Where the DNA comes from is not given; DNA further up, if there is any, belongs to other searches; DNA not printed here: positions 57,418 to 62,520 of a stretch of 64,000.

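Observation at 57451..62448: AT-rich single-gene island at tRNA-Thr encodes a 1,600-aa GHKL ATPase fused to an SF1B helicase, a candidate uncharacterised defence or conflict protein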

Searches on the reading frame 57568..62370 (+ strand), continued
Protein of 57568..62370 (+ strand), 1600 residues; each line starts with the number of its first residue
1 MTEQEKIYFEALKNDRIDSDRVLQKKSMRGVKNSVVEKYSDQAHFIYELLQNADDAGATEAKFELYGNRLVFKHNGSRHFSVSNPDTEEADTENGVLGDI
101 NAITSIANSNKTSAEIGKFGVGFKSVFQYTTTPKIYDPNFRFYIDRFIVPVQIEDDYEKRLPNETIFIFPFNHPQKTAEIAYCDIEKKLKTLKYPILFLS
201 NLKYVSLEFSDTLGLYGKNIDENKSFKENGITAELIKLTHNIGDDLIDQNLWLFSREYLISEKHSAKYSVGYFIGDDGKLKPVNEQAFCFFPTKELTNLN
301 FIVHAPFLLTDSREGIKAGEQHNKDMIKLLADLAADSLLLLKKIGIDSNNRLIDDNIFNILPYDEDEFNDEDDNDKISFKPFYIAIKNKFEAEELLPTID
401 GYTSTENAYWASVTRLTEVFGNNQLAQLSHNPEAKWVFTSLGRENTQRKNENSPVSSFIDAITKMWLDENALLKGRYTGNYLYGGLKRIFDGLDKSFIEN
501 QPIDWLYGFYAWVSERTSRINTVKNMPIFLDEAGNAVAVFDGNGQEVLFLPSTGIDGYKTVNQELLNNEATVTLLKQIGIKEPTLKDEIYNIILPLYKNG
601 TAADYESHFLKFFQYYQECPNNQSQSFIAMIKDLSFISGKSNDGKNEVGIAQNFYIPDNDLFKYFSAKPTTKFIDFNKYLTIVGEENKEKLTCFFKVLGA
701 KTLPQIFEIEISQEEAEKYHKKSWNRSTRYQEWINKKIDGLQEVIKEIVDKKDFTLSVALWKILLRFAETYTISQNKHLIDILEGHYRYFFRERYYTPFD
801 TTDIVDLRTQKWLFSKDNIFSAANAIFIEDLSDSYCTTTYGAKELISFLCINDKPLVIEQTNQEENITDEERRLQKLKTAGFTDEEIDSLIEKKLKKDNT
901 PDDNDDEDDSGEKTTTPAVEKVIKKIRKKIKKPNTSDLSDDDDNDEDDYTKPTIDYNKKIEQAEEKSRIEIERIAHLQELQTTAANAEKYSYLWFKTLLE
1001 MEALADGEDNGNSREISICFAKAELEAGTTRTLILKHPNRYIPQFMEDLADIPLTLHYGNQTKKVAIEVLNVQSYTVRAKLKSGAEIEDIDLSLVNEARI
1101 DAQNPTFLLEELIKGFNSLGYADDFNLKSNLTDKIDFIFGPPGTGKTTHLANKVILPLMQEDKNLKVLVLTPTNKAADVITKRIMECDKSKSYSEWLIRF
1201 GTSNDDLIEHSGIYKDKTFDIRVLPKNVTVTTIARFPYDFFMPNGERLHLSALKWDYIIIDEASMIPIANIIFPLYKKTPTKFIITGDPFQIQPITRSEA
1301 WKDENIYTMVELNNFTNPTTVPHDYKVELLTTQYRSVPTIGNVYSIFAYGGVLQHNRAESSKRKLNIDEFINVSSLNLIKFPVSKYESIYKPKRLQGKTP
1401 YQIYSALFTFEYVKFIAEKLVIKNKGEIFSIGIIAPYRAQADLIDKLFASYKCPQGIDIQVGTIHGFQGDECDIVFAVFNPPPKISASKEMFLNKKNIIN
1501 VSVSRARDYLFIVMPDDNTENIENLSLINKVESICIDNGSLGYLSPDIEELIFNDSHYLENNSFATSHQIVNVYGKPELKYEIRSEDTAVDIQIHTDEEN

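Call 42: search_protein_families(library=padloc, proteins=[P0018, P0086], max_evalue=1e-10)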
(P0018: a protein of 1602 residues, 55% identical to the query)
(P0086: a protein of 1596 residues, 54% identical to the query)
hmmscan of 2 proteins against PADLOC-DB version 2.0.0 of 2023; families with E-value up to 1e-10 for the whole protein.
P0018 (1602 aa): 11 families
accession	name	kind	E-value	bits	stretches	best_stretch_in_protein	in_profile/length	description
PDLC03972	TmtA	-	1.8e-43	146.9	1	44-969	38-926/1302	-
PDLC03968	TmtA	-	1.1e-36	124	1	15-430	44-448/1486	-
PDLC03920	MkoA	-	2.8e-32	110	1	1259-1517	791-1072/1112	-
PDLC03966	TmtA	-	3.4e-32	109.3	2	39-227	35-241/1655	-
PDLC03921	MkoA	-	1.1e-26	90.9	1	1250-1518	1287-1564/1607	-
PDLC03965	TmtA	-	3.5e-24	82.9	1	40-198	24-163/1370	-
PDLC03964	TmtA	-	1.5e-23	80.8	1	51-716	50-716/1538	-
PDLC03971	TmtA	-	6.7e-22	74.9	1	31-141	40-143/1782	-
PDLC03924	MkoC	-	1.8e-17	60.8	1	1435-1517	859-940/1136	-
PDLC03970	TmtA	-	1.8e-14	50.7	1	48-133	63-133/1552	-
PDLC03969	TmtA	-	2.6e-13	46.5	1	52-178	34-159/1563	-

P0086 (1596 aa): 11 families
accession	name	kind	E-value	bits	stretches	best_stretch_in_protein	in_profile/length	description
PDLC03972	TmtA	-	8.1e-40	134.8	1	37-814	36-808/1302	-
PDLC03968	TmtA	-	7.6e-39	131.2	1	25-533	58-537/1486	-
PDLC03920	MkoA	-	2.9e-37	126.5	1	1251-1512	791-1075/1112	-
PDLC03966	TmtA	-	5.9e-34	115.1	1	31-543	32-562/1655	-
PDLC03921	MkoA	-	7.9e-31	104.6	1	1245-1536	1290-1590/1607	-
PDLC03964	TmtA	-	2.6e-24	83.4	1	47-831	51-840/1538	-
PDLC03965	TmtA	-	2.6e-23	80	1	45-184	33-155/1370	-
PDLC03924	MkoC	-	3e-20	70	1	1330-1566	776-1005/1136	-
PDLC03971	TmtA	-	6.4e-20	68.4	1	24-197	38-193/1782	-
PDLC03969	TmtA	-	5.5e-15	52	1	47-144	34-132/1563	-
PDLC03970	TmtA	-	3.2e-13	46.5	1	44-129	64-133/1552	-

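Call 52: find_encoding_contigs(protein=P0030, flank=10000, max_places=1)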
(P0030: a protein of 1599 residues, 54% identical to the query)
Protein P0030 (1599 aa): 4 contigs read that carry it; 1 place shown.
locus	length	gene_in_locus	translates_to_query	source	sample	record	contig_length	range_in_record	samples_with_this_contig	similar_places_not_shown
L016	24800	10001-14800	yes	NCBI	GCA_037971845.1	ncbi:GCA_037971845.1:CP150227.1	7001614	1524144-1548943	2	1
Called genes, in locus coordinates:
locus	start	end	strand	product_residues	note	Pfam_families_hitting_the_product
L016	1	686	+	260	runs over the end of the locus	PF00902:TatC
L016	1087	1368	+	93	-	PF00166:Cpn10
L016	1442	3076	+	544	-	PF00118:Cpn60_TCP1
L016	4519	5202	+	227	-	PF06114:Peptidase_M78 (weak)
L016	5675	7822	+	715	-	PF01926:MMR_HSR1, PF26594:KH_NusA_2nd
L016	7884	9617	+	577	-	PF00009:GTP_EFTU (faint), PF00350:Dynamin_N (faint), PF01926:MMR_HSR1, PF18709:DLP_helical (weak)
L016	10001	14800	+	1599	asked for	PF25794:SACS, PF00580:UvrD-helicase (weak), PF13086:AAA_11 (weak), PF13245:AAA_19, PF13604:AAA_30 (weak), PF13087:AAA_12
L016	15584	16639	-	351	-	PF00395:SLH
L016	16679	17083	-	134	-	-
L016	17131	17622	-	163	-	PF23981:DUF7305 (weak)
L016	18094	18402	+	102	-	-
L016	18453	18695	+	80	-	-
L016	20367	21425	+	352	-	PF00743:FMO-like (faint), PF00890:FAD_binding_2 (faint), PF01134:GIDA (faint), PF01266:DAO (faint), PF07992:Pyr_redox_2, PF13450:NAD_binding_8 (weak), PF13738:Pyr_redox_3, PF13434:Lys_Orn_oxgnase, +2 more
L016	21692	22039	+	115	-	-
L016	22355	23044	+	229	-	PF01527:HTH_Tnp_1 (faint), PF13384:HTH_23 (weak), PF13565:HTH_32 (faint), PF13518:HTH_28 (weak), PF13384:HTH_23 (weak), PF13518:HTH_28, PF13551:HTH_29 (weak)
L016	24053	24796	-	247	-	-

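Call 53: find_encoding_contigs(protein=P0117, flank=10000, max_places=3)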
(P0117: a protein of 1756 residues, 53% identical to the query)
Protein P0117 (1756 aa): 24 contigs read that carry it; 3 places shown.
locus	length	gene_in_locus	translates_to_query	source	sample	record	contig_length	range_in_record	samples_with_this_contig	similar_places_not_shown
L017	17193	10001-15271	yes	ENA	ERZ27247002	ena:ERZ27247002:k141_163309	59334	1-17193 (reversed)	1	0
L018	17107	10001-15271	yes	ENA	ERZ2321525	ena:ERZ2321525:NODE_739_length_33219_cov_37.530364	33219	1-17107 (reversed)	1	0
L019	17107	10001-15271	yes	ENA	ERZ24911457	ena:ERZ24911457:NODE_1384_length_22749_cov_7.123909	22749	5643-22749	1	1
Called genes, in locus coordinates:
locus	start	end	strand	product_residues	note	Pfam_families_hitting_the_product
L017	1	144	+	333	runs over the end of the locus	PF00248:Aldo_ket_red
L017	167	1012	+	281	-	PF00248:Aldo_ket_red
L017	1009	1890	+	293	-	PF00326:Peptidase_S9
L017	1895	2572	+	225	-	PF14358:DUF4405 (weak)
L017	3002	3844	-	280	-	PF12844:HTH_19, PF13560:HTH_31, PF01381:HTH_3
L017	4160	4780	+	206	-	PF01807:Zn_ribbon_DnaG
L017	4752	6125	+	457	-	PF19263:DUF5906, PF03288:Pox_D5 (weak)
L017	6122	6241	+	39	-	-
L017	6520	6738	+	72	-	-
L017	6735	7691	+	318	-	PF01076:Mob_Pre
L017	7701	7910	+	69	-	-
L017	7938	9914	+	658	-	PF00239:Resolvase, PF07508:Recombinase, PF13408:Zn_ribbon_recom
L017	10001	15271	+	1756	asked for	PF25794:SACS, PF13086:AAA_11, PF13245:AAA_19, PF13604:AAA_30 (weak), PF13087:AAA_12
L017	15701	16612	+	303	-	-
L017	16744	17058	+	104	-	PF13148:DUF3987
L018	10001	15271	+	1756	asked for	PF25794:SACS, PF13086:AAA_11, PF13245:AAA_19, PF13604:AAA_30 (weak), PF13087:AAA_12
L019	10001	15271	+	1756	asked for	PF25794:SACS, PF13086:AAA_11, PF13245:AAA_19, PF13604:AAA_30 (weak), PF13087:AAA_12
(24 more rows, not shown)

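Call 69: search_protein_families(library=padloc, proteins=[L013:4106-7408:+, L013:7344-9614:+, L016:5642-7819:+, L016:7875-9614:+, L011:5411-7840:+], max_evalue=0.00001)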
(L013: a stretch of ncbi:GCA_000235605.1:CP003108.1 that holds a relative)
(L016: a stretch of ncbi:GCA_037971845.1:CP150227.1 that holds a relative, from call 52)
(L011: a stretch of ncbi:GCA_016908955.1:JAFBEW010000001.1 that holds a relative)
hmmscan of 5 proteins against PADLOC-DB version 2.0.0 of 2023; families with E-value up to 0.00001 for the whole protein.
L013:4106-7408:+ (1101 aa): 0 families

L013:7344-9614:+ (757 aa): 50 families (the best 25 are shown)
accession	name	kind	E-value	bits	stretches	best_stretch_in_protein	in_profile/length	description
PDLC03802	RTasHel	-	5.8e-41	139.1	2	131-493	77-359/675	DRT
PDLC00114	GajB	-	8.7e-40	134.9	2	132-485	81-390/635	UrvD helicase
PDLC00117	GajB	-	5.1e-38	128.9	2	131-644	87-538/604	UrvD helicase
PDLC00132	GajB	-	6e-36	122.3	2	129-497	71-403/625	UrvD helicase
PDLC00107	GajB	-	1e-28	98.3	2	35-380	18-302/587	UrvD helicase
PDLC00129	GajB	-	2.2e-28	97.2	2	157-392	105-324/594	UrvD helicase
PDLC00112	GajB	-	2.9e-28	96.8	2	278-339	206-267/581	UrvD helicase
PDLC00130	GajB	-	9e-28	94.9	2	273-378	195-291/589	UrvD helicase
PDLC00119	GajB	-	1.3e-27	95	1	131-334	73-269/565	UrvD helicase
PDLC00122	GajB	-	2.3e-27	94.1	2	280-640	159-442/502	UrvD helicase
PDLC00121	GajB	-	3.9e-25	86.4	1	31-376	4-282/565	UrvD helicase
PDLC00123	GajB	-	1.8e-23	81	2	254-398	146-281/540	UrvD helicase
PDLC00136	GajB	-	1e-22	78.8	1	276-341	199-264/570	UrvD helicase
PDLC00118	GajB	-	3e-22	77.2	2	254-375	118-236/515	UrvD helicase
PDLC00103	GajB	-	3.4e-22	77.1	1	125-379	84-297/612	UrvD helicase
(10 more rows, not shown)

L016:5642-7819:+ (726 aa): 4 families
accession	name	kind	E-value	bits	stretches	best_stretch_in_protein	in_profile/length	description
PDLC03841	LeoBC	-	1e-108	363.1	1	21-650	8-593/601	-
PDLC03839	LeoA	-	3.5e-33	113.5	1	92-549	41-505/559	-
PDLC03842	LeoB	-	3e-12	44.2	1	328-596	284-562/568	-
PDLC03843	LeoC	-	6.4e-08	31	1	90-129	47-88/207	-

L016:7875-9614:+ (580 aa): 3 families
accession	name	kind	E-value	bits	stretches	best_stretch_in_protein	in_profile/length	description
PDLC03839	LeoA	-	1.2e-111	372.6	1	1-564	1-543/559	-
PDLC03841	LeoBC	-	5.8e-31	106.3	1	49-555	67-561/601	-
PDLC03840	LeoA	-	3.2e-12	44.2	1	344-563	329-558/577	-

L011:5411-7840:+ (810 aa): 15 families
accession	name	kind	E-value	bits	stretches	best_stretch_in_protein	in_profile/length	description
PDLC03658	mREase_IV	-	8.4e-90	299.8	1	9-571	38-575/953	Type IV methyl-directed restriction enzyme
PDLC03659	mREase_IV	-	1.5e-85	285.9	2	223-557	221-571/945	Type IV methyl-directed restriction enzyme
PDLC02707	PbeA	-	1.7e-30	104.2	2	93-401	134-453/672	PbeA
PDLC03047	REase_I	-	7.1e-26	88.2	2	208-439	331-565/1107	Type I restriction enzyme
PDLC03049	REase_I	-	2.4e-24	83.4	1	220-404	167-362/807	Type I restriction enzyme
PDLC02704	PbeA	-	1.8e-21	74.3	1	451-553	535-645/682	PbeA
PDLC02706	PbeA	-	6.9e-16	56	1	477-552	597-672/722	PbeA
PDLC03042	REase_I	-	1.3e-12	43.9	1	189-340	415-579/1170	Type I restriction enzyme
PDLC02705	PbeA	-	9e-12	41.9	1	428-553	506-634/691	PbeA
PDLC02703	PbeA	-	2.6e-10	37.6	0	330-406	368-450/626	PbeA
PDLC01439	typeIV_DinG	-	2.6e-10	37.6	1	434-513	395-471/575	CAS-IV-A; associated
PDLC02855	DpdF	-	1.3e-06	25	1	452-538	380-468/825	DpdF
PDLC03928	PsyrT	-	4.8e-06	23.1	0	437-537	232-333/689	-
PDLC03597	REase_MTase_IIG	-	5.4e-06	22.2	0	494-548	550-604/1646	Type IIG restriction enzyme-methyltransferase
PDLC03829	ZacB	-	8.3e-06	22.9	0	96-148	297-349/586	-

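Call 72: search_protein_families(library=padloc, alignment_id=A4, max_evalue=1e-10)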
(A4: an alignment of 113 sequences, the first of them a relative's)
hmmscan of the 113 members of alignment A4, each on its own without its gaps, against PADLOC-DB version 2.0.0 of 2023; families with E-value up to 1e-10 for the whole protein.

A. member 1, L009:8824-9417:- (198 aa): 0 families

B. families by the number of members that match (of 113 scanned): 187 families (the first 25 are shown)
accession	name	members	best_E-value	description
PDLC05066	PDC-S68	3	1.8e-238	-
PDLC05065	PDC-S68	3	5.1e-108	-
PDLC05064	PDC-S68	3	7e-91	-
PDLC02350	AbiO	2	2.4e-148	AbiO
PDLC02372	Nhi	2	1.6e-146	-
PDLC03570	REase_II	2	1e-144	Type II restriction enzyme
PDLC04962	PDC-S22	2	2.3e-129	-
PDLC03839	LeoA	2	1.2e-111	-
PDLC03553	REase_II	2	1.2e-104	Type II restriction enzyme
PDLC01734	typeIV_RecD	2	2.6e-75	RecD_0_IVD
PDLC01148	RecD_like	2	1.3e-44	RecD/Tra ATPase fused to N-terminal HHH domain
PDLC00117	GajB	2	5.1e-38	UrvD helicase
PDLC04135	mad3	2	1.6e-30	mads_3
PDLC00107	GajB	2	1e-28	UrvD helicase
PDLC00122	GajB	2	2.3e-27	UrvD helicase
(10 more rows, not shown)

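Call 73: search_protein_families(library=pfam, alignment_id=A4, max_evalue=0.00001)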
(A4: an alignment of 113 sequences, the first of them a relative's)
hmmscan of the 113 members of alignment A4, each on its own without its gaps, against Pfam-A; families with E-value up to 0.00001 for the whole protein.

A. member 1, L009:8824-9417:- (198 aa): 2 families
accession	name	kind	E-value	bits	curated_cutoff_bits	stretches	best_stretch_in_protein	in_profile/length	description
PF02223.23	Thymidylate_kin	-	3.9e-14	53.2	27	1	8-181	3-180/185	Thymidylate kinase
PF01712.25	dNK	-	1.6e-06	28.4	27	0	8-178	5-182/203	Deoxynucleoside kinase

B. families by the number of members that match (of 113 scanned): 117 families (the first 25 are shown)
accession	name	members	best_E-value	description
PF13245.12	AAA_19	4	3.4e-45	AAA domain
PF13538.12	UvrD_C_2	4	2.3e-19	UvrD-like helicase C-terminal domain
PF13604.12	AAA_30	3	8.4e-40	AAA domain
PF04851.21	ResIII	3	2.9e-18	Type III restriction enzyme, res subunit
PF01443.25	Viral_helicase1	3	5.7e-10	Viral superfamily 1 RNA helicase core domain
PF10127.15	RlaP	2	5.5e-92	RNA repair pathway DNA polymerase beta family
PF09848.15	SLFN-g3_helicase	2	3.3e-88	Schlafen group 3, DNA/RNA helicase domain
PF00580.27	UvrD-helicase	2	1.1e-53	UvrD/REP helicase N-terminal domain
PF00005.33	ABC_tran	2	1.2e-35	ABC transporter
PF02976.21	MutH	2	7.3e-35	DNA mismatch repair enzyme MutH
PF13087.12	AAA_12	2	2.4e-24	AAA domain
PF13361.12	UvrD_C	2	4.3e-24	UvrD-like helicase C-terminal domain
PF04055.27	Radical_SAM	2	1.8e-18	Radical SAM superfamily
PF12833.13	HTH_18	2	5.4e-18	Helix-turn-helix domain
PF04383.19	KilA-N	2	4.9e-17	KilA-N domain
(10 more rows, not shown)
